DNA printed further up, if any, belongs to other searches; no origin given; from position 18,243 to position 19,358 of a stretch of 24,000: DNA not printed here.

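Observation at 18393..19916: Heliorhodopsin immediately downstream of a stand-alone GTP cyclohydrolase I (folE) on the same strand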

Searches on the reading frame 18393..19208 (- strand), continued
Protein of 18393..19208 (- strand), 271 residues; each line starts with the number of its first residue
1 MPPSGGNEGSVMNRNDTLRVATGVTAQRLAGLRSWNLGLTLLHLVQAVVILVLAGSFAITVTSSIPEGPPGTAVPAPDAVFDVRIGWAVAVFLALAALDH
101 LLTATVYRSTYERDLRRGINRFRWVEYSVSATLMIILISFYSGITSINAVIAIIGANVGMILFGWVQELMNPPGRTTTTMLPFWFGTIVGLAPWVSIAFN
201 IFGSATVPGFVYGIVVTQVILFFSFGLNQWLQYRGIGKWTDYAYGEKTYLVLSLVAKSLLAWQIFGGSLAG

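Call 25: search_solved_structures(query=window:18393-19175:-, show_alignments=2)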
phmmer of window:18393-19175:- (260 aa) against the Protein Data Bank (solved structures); distinct sequences matched with E-value up to 0.001: 6.
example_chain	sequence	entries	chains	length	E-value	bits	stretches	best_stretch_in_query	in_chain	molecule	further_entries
9ljj_A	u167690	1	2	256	1.1e-64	221.6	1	14-258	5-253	Heliorhodopsin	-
6su3_X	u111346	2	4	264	1.3e-64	221.5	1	14-258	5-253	48C12 heliorhodopsin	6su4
6uh3_A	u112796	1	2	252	2.2e-64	220.7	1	14-258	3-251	Heliorhodopsin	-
6is6_A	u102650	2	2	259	5.7e-47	163.6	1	22-258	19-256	heliorhodopsin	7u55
7clj_A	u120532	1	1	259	1.4e-46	162.3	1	22-258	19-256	heliorhodopsin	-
9vfc_A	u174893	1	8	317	1.8e-39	139.1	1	21-256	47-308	heliorhodopsin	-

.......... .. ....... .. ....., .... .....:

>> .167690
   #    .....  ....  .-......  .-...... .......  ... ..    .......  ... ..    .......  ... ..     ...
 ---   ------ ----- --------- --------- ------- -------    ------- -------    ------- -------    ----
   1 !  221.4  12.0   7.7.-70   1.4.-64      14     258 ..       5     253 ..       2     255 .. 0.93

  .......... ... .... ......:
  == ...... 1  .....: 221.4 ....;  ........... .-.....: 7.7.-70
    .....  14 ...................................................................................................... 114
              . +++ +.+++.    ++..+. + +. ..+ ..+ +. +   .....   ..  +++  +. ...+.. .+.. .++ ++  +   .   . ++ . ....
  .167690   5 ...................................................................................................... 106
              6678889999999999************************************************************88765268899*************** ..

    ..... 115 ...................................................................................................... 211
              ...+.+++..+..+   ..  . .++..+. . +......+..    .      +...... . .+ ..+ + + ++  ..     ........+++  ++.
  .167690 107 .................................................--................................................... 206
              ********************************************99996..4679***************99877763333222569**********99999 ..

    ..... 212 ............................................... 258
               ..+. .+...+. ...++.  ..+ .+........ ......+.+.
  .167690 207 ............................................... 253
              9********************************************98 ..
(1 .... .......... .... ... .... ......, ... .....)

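Call 76: search_protein_families(library=ncbifam, proteins=[window:18393-19175:-], max_evalue=0.001)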
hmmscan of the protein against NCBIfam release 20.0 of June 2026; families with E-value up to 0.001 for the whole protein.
window:18393-19175:- (260 aa): 1 family
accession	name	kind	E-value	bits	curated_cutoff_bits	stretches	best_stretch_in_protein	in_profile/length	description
NF038020.1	HeR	equivalog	1.6e-79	266.9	100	1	21-258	1-244/244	heliorhodopsin HeR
